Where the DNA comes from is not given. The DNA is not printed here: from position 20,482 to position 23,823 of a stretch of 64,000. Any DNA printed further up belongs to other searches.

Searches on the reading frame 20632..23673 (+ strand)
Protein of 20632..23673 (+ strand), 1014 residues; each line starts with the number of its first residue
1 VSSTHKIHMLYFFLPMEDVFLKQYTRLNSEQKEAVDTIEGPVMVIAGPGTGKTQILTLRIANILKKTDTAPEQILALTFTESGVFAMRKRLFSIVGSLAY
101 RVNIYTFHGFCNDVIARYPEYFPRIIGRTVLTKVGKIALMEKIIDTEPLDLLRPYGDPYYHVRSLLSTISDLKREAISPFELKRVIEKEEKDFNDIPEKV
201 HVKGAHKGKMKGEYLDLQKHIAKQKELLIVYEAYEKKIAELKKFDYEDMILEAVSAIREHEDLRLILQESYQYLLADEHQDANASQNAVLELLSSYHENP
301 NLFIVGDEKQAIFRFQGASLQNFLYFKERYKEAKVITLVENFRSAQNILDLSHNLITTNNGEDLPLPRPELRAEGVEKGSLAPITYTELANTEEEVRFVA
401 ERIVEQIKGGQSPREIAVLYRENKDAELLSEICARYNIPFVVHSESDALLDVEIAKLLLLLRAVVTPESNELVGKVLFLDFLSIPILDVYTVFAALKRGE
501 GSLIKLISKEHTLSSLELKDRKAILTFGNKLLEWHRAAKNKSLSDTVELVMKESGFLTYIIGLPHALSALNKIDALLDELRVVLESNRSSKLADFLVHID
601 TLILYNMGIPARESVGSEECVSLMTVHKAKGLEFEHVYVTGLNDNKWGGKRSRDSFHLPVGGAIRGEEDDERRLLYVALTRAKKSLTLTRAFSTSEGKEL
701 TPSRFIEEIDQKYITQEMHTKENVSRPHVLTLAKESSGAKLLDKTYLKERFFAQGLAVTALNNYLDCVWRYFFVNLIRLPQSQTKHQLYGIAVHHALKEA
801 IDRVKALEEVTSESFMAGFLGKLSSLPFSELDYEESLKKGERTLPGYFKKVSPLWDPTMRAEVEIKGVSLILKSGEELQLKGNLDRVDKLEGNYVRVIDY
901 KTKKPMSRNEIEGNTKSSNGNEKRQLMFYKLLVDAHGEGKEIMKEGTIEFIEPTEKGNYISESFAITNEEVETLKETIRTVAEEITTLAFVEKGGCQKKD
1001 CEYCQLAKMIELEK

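Call 46: search_protein_families(library=pfam, proteins=[window:20632-23673:+], max_evalue=0.001)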
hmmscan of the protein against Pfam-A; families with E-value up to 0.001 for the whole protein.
window:20632-23673:+ (1014 aa): 6 families
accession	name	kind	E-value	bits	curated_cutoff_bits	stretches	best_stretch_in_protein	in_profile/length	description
PF00580.27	UvrD-helicase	-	3.3e-57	194.7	23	1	27-331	1-271/271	UvrD/REP helicase N-terminal domain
PF13361.12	UvrD_C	-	1.1e-37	130.7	25.6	1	336-689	1-346/350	UvrD-like helicase C-terminal domain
PF12705.13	PDDEXK_1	-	3.8e-25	89.7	22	1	756-1006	2-242/247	PD-(D/E)XK nuclease superfamily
PF13245.12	AAA_19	-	2.8e-15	57.1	25.1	1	31-315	1-133/134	AAA domain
PF13538.12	UvrD_C_2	-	1.8e-11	44.1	27.4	1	669-688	32-51/52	UvrD-like helicase C-terminal domain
PF01443.25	Viral_helicase1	-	3.3e-05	24.2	21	0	618-688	178-226/228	Viral superfamily 1 RNA helicase core domain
